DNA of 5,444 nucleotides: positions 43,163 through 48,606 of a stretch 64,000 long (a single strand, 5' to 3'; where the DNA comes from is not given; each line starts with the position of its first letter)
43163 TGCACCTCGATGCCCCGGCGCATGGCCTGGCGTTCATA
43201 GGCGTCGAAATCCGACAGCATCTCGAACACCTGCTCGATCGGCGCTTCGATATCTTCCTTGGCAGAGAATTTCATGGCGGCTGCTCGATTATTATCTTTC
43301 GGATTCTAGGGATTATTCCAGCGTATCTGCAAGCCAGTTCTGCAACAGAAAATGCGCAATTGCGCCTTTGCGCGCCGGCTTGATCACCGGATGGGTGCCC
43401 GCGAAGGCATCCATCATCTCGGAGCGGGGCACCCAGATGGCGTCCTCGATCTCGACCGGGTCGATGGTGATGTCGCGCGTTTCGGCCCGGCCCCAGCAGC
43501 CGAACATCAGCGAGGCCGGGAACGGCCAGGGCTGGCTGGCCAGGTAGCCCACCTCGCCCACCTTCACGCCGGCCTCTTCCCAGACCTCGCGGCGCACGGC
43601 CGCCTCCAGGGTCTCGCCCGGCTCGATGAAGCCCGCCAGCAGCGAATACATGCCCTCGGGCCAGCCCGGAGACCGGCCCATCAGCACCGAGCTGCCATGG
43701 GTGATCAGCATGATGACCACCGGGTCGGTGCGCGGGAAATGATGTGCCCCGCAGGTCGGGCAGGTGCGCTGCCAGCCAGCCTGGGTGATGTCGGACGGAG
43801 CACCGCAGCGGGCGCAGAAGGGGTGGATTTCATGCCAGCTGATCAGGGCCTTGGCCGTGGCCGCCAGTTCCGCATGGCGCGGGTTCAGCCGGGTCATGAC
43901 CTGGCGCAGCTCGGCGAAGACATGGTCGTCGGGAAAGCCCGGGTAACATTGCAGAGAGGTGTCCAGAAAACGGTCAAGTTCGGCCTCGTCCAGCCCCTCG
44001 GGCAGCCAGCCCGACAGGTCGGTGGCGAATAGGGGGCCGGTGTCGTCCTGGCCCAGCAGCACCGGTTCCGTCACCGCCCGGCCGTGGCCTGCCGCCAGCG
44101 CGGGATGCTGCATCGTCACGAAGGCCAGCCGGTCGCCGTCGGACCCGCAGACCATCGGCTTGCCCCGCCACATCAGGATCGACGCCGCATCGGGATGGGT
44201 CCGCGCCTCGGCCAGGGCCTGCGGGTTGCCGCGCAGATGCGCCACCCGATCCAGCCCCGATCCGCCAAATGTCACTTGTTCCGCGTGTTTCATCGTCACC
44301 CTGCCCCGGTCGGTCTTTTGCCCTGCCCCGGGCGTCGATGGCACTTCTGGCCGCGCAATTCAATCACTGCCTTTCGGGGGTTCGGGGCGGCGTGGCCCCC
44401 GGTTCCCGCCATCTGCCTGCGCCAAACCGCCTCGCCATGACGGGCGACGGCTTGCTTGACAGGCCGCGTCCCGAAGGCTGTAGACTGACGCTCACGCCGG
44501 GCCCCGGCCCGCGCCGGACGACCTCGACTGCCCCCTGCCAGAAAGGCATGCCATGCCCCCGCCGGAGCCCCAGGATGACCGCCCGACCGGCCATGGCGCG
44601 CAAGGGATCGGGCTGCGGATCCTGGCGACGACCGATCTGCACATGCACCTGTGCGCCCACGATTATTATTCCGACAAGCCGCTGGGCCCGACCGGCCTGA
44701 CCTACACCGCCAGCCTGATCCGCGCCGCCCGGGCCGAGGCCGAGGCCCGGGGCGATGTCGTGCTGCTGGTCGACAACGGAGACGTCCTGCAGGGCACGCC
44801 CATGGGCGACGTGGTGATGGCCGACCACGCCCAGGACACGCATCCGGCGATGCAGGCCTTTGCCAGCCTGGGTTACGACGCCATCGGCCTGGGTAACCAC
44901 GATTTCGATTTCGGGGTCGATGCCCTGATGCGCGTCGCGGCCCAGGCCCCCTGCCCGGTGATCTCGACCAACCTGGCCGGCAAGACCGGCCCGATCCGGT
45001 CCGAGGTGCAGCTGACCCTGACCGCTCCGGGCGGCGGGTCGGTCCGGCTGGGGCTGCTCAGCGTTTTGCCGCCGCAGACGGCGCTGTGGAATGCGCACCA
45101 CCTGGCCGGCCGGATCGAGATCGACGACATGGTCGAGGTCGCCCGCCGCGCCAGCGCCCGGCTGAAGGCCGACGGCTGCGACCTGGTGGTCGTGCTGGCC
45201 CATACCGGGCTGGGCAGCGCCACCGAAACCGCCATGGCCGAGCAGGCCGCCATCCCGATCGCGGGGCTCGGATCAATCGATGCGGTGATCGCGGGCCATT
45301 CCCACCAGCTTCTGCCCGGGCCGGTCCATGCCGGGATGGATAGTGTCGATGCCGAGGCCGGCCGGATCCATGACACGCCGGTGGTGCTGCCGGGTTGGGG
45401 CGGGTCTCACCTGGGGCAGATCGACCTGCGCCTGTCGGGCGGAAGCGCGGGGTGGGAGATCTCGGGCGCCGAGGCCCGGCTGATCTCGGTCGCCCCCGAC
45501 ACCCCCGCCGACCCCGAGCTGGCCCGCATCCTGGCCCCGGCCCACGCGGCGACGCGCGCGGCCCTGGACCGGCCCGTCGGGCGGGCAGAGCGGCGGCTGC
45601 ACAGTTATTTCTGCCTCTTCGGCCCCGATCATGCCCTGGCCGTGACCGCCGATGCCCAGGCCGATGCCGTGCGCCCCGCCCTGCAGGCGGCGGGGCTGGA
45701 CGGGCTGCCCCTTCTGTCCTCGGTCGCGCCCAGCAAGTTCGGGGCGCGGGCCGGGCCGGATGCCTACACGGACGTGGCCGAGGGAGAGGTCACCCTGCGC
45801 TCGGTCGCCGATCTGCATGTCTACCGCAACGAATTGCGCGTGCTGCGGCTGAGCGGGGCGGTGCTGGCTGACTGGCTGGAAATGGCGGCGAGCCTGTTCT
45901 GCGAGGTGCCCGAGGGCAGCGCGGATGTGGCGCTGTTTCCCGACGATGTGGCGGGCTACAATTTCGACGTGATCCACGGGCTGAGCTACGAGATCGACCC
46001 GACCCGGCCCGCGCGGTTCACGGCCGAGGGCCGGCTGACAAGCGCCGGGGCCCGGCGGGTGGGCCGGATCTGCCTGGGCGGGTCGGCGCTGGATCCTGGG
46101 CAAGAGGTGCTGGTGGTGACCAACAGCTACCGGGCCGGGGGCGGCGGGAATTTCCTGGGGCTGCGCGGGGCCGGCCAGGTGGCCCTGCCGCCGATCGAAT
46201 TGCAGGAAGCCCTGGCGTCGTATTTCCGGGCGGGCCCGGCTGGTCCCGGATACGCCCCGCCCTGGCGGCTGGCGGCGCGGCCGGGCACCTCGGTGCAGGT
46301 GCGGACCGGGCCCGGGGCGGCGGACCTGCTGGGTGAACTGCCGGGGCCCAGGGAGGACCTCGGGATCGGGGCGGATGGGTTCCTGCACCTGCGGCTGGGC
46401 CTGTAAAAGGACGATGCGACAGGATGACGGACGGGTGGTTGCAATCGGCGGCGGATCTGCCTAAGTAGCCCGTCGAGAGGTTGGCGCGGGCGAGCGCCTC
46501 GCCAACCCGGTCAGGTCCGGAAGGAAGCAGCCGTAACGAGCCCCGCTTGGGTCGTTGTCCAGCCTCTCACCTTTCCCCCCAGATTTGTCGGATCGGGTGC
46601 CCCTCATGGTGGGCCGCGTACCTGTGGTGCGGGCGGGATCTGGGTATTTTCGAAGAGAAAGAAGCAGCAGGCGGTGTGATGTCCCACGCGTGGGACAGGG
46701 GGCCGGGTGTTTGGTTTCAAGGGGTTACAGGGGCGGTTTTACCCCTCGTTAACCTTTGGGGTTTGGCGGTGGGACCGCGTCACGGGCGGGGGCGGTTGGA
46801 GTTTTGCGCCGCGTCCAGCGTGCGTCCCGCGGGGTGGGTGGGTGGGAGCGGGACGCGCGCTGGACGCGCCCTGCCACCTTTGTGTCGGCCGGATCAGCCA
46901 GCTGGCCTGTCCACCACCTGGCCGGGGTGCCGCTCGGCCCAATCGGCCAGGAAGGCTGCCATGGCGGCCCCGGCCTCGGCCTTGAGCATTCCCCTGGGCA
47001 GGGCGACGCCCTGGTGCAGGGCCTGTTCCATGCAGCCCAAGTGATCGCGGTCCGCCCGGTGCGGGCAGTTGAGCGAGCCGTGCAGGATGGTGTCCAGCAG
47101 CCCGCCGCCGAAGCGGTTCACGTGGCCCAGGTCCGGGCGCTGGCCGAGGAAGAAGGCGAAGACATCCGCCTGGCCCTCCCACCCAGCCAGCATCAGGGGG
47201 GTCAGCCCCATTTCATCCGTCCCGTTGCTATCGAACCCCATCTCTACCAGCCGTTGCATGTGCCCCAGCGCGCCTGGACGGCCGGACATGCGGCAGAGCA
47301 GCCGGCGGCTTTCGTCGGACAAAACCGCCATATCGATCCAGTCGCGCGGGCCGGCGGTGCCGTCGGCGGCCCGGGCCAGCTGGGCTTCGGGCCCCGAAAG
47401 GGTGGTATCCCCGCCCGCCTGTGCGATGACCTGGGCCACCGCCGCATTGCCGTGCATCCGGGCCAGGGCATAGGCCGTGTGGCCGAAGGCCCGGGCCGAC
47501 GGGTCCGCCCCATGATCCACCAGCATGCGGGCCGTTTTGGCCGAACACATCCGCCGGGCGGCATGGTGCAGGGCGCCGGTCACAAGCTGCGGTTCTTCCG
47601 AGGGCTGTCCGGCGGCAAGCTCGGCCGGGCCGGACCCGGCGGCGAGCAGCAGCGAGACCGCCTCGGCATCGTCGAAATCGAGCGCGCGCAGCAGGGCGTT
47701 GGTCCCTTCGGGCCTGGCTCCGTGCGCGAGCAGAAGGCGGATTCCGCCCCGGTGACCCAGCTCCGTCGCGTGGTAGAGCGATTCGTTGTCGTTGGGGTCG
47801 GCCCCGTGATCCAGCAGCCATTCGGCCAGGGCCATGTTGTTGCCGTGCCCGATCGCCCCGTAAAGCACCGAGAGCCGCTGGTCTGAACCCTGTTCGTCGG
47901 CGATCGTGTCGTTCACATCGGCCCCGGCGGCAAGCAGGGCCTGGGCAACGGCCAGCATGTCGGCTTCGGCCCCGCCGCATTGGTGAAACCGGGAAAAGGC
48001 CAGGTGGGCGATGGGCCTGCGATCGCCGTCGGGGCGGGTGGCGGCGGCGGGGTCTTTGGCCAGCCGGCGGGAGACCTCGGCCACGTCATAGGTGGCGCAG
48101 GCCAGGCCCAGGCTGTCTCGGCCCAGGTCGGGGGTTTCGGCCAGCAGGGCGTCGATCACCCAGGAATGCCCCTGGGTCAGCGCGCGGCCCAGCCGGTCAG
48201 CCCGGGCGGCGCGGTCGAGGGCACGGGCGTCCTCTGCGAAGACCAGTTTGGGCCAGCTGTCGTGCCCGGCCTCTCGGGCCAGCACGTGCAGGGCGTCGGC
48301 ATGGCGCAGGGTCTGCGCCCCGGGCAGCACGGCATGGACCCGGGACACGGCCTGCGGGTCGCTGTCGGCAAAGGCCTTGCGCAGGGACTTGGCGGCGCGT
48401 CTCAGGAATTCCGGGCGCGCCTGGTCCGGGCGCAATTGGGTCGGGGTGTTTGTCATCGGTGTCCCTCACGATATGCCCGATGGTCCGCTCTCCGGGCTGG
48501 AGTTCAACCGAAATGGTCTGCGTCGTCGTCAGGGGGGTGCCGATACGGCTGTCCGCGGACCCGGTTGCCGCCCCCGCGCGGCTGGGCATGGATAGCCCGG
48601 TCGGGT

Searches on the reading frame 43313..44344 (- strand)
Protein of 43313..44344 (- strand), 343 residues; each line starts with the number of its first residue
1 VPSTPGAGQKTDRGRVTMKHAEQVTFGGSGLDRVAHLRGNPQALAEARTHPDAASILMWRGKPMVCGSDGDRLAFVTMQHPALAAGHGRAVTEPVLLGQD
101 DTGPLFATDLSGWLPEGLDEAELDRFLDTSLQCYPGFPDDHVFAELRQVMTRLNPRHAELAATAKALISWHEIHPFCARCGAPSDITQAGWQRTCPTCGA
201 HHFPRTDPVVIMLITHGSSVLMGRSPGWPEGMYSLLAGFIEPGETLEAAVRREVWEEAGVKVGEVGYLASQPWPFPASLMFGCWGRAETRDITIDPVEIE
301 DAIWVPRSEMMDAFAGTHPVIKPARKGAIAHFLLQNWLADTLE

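Call 81: search_protein_families(library=pfam, proteins=[window:43313-44344:-], max_evalue=0.00001)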
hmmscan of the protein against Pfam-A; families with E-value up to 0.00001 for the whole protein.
window:43313-44344:- (343 aa): 3 families
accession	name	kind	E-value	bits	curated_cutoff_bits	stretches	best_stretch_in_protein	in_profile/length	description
PF00293.34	NUDIX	-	2.8e-16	60.2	21.1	1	209-310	5-118/134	NUDIX domain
PF09296.17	NUDIX-like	-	2e-15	57.8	22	1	56-170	5-96/96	NADH pyrophosphatase-like rudimentary NUDIX domain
PF09297.16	Zn_ribbon_NUD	-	9.1e-09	35.3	24.8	1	174-203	3-32/32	NADH pyrophosphatase zinc ribbon domain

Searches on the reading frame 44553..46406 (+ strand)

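Call 81: search_protein_families(library=pfam, proteins=[window:44553-46406:+], max_evalue=0.00001)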
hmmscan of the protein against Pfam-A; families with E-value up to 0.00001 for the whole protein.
window:44553-46406:+ (617 aa): 2 families
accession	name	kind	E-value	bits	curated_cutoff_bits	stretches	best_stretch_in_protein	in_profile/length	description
PF02872.23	5_nucleotid_C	-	5.9e-16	59.4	23.6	1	368-534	27-153/158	5'-nucleotidase, C-terminal domain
PF00149.33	Metallophos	-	1.6e-08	35.7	21.5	1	21-252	1-190/191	Calcineurin-like phosphoesterase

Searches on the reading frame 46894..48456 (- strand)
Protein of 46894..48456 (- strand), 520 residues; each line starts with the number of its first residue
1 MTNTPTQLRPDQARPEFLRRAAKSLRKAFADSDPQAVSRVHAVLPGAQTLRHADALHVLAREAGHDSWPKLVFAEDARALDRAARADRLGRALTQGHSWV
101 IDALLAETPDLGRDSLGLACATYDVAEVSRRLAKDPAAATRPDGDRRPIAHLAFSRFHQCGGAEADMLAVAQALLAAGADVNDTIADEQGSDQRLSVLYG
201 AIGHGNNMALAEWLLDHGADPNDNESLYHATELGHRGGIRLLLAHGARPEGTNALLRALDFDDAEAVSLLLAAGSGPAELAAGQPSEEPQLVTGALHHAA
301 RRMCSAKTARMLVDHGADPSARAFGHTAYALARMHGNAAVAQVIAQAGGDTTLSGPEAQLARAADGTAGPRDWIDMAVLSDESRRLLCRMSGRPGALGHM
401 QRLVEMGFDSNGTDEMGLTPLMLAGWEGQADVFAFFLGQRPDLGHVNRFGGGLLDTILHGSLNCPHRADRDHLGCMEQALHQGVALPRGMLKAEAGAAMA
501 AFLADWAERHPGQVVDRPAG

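Call 81: search_protein_families(library=pfam, proteins=[window:46894-48456:-], max_evalue=0.00001)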
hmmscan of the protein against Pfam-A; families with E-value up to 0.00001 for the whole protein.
window:46894-48456:- (520 aa): 3 families
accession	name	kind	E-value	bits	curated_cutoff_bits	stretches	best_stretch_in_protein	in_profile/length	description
PF12796.13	Ank_2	-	8.2e-20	71.6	27.3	2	200-274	3-83/90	Ankyrin repeats (3 copies)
PF13637.12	Ank_4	-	1.1e-10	41.9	22.7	0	164-215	6-50/50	Ankyrin repeats (many copies)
PF00023.36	Ank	-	1.5e-10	41.2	21.1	0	295-322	5-31/33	Ankyrin repeat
